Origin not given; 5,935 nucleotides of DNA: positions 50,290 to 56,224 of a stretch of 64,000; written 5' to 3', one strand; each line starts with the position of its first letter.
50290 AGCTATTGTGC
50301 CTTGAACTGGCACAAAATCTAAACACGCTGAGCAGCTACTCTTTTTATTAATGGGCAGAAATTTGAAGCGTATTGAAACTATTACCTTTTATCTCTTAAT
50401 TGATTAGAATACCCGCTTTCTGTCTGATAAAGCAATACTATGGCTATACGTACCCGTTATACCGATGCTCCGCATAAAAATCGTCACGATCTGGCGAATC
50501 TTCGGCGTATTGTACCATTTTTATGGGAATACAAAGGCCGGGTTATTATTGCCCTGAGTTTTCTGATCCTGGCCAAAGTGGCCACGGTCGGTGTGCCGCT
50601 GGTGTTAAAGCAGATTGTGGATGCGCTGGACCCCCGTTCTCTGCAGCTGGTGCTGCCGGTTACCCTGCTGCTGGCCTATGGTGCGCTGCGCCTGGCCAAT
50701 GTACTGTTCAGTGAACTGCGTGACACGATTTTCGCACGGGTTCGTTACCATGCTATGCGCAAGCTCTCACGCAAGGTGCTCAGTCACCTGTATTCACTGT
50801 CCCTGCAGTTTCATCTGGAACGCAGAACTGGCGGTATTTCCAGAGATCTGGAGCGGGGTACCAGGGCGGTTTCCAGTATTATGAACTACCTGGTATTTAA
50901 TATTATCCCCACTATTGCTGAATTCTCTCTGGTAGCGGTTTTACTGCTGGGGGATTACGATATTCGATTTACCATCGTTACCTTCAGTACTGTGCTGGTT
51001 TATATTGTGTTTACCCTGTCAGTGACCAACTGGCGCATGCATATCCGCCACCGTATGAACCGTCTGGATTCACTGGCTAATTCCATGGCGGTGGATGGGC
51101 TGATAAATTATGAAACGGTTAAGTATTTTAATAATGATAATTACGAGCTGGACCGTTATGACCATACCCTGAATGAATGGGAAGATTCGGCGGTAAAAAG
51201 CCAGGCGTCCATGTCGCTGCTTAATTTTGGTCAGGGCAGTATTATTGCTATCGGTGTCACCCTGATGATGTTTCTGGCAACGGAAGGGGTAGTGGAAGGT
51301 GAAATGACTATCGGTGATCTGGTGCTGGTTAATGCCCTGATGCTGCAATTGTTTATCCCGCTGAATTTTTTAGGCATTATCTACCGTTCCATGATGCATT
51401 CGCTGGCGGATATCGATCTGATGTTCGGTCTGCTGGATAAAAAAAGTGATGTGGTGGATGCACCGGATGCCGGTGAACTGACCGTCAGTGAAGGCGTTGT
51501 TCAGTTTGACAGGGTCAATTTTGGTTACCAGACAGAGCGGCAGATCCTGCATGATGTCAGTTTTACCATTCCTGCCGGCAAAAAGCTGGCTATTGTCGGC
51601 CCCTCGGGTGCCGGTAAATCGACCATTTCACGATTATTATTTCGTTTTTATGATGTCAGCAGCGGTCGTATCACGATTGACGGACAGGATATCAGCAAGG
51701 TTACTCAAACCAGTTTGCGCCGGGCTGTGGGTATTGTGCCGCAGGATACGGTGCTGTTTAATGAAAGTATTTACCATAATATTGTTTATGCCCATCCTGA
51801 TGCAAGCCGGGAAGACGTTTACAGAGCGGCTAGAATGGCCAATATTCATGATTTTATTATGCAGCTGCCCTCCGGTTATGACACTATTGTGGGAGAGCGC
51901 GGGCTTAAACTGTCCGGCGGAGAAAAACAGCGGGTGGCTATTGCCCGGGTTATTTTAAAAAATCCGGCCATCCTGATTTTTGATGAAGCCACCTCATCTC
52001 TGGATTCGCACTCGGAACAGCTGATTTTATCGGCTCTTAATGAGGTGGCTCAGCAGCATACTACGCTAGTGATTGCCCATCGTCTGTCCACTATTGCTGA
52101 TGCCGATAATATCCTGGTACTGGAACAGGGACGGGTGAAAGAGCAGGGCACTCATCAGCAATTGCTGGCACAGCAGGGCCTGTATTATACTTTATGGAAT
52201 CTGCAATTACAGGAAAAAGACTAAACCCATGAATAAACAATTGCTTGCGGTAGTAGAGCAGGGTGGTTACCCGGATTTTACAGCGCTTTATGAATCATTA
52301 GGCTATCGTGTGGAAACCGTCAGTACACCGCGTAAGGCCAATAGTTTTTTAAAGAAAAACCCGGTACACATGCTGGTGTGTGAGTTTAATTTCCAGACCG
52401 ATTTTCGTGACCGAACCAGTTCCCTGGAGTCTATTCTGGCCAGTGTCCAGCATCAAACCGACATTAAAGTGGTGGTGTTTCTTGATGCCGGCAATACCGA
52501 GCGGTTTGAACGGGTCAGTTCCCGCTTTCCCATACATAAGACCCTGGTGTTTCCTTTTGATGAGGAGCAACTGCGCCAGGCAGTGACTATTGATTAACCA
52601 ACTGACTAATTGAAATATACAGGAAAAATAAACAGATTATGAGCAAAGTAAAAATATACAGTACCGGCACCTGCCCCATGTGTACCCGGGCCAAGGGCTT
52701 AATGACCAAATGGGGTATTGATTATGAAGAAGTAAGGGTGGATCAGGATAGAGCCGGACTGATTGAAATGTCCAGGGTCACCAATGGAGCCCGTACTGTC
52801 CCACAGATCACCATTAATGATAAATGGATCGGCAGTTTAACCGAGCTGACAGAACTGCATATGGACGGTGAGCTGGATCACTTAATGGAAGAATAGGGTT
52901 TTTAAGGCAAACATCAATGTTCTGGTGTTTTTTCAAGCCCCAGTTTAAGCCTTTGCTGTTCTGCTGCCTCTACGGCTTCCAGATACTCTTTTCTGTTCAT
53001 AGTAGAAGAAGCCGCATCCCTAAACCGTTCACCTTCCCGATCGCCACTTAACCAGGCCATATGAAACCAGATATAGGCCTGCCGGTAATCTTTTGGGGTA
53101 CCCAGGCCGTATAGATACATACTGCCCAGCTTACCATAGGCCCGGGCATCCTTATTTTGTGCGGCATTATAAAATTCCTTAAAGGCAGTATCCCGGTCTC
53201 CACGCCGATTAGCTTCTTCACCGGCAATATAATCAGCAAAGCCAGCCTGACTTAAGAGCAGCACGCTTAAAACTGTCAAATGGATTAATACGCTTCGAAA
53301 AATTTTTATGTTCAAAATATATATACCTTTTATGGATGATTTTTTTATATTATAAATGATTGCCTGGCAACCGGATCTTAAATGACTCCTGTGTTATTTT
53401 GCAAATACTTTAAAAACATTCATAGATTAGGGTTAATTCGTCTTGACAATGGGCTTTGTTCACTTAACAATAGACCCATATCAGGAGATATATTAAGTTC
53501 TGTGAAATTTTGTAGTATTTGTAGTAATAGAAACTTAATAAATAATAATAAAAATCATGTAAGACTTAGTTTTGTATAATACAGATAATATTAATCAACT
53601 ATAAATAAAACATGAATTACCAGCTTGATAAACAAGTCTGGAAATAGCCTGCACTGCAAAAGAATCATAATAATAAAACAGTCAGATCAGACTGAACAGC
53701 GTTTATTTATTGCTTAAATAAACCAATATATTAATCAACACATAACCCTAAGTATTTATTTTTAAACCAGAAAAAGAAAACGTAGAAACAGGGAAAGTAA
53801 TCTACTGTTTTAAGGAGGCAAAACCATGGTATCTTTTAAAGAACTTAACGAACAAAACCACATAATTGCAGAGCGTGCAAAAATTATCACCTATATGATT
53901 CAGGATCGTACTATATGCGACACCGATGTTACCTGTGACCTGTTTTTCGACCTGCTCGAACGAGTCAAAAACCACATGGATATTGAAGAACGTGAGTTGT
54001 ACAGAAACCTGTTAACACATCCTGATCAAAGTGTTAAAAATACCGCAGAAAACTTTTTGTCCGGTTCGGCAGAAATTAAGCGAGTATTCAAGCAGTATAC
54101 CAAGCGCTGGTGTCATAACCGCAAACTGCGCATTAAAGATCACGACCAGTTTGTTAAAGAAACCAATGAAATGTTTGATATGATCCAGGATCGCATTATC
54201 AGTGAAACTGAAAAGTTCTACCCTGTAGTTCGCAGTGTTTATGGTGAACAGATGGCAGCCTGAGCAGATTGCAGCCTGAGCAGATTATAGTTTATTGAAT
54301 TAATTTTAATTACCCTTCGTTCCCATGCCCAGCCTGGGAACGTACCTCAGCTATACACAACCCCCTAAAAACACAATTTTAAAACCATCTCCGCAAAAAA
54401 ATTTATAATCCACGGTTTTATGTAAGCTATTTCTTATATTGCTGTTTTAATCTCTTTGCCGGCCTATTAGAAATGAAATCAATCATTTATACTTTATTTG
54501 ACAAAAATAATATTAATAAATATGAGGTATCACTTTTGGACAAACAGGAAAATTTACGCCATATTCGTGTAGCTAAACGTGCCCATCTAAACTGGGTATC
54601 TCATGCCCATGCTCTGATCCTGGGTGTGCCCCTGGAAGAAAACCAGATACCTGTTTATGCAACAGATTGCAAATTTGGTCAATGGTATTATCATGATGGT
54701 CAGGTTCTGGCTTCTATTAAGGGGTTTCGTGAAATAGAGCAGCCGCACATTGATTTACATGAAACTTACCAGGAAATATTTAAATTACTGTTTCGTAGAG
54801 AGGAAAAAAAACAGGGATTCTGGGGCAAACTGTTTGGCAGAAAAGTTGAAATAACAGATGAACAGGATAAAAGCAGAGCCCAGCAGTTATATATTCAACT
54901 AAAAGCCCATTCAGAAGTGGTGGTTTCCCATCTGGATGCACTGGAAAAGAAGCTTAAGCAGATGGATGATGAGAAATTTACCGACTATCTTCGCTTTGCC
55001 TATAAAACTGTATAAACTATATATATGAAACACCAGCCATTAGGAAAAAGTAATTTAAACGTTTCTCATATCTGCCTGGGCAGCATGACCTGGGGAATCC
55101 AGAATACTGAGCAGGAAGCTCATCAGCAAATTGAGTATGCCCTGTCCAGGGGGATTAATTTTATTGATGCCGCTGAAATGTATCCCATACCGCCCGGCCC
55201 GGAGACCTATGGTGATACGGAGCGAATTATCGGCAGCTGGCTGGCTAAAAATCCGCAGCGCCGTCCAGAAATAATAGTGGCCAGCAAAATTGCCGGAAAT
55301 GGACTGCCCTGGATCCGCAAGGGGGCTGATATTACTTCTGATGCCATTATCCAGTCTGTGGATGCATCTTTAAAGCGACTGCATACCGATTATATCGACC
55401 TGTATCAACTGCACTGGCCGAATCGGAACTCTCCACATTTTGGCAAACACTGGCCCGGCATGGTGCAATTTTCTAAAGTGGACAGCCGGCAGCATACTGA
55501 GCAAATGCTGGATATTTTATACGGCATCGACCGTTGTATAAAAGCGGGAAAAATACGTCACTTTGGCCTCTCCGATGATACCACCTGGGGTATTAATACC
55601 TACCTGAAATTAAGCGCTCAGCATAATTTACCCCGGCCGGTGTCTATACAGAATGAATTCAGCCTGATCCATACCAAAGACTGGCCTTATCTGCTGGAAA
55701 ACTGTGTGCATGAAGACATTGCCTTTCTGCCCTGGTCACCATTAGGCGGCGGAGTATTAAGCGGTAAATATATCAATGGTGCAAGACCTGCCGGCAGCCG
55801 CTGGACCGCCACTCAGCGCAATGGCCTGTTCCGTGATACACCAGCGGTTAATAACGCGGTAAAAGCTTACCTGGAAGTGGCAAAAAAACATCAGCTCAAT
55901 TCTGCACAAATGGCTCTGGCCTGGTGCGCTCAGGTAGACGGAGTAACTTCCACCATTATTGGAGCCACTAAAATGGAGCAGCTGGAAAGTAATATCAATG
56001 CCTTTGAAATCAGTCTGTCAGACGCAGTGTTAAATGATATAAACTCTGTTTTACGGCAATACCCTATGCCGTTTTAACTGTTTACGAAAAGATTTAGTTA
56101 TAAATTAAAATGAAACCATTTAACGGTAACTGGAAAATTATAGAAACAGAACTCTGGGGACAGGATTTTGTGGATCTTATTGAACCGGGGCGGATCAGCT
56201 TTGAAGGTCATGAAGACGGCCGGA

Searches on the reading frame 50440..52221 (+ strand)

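Call 94: search_protein_families(library=padloc, proteins=[window:50440-52221:+], max_evalue=0.001)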
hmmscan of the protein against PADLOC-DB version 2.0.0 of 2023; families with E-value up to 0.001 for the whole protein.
window:50440-52221:+ (594 aa): 3 families
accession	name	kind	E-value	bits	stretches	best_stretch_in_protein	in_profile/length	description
PDLC04135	mad3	-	3.6e-31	107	2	487-566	260-345/374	mads_3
PDLC04140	mad8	-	3e-10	38.1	1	364-552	11-237/314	mads_8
PDLC04893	PDC-S06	-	8.7e-06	22.4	1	492-563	623-699/862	-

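Call 95: search_protein_families(library=pfam, proteins=[window:50440-52221:+], max_evalue=0.000001)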
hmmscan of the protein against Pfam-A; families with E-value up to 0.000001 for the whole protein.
window:50440-52221:+ (594 aa): 3 families
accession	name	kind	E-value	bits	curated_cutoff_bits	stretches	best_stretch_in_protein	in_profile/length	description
PF00664.28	ABC_membrane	-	7.8e-38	131.2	28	1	35-307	1-273/274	ABC transporter transmembrane region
PF00005.33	ABC_tran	-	5.6e-35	121.4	25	1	370-519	1-137/137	ABC transporter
PF02463.25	SMC_N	-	3.3e-09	36.9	40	0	410-562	110-212/220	RecF/RecN/SMC N terminal domain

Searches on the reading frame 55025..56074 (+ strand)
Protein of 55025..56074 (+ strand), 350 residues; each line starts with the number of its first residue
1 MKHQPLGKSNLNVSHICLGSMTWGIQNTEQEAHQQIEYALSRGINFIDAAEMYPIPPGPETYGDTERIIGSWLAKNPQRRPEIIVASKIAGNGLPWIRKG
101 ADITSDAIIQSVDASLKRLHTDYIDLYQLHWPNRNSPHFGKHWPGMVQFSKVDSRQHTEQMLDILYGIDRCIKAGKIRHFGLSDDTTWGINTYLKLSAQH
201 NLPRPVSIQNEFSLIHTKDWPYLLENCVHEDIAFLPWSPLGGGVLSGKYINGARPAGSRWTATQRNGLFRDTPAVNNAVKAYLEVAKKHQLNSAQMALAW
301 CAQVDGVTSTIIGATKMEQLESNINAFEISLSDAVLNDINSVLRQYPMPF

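Call 95: search_protein_families(library=pfam, proteins=[window:55025-56074:+], max_evalue=0.000001)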
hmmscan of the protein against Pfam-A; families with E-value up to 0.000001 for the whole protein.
window:55025-56074:+ (350 aa): 1 family
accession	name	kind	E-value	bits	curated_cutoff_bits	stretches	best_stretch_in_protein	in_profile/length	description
PF00248.27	Aldo_ket_red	-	1.5e-66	224.9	24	1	16-343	2-290/291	Aldo/keto reductase family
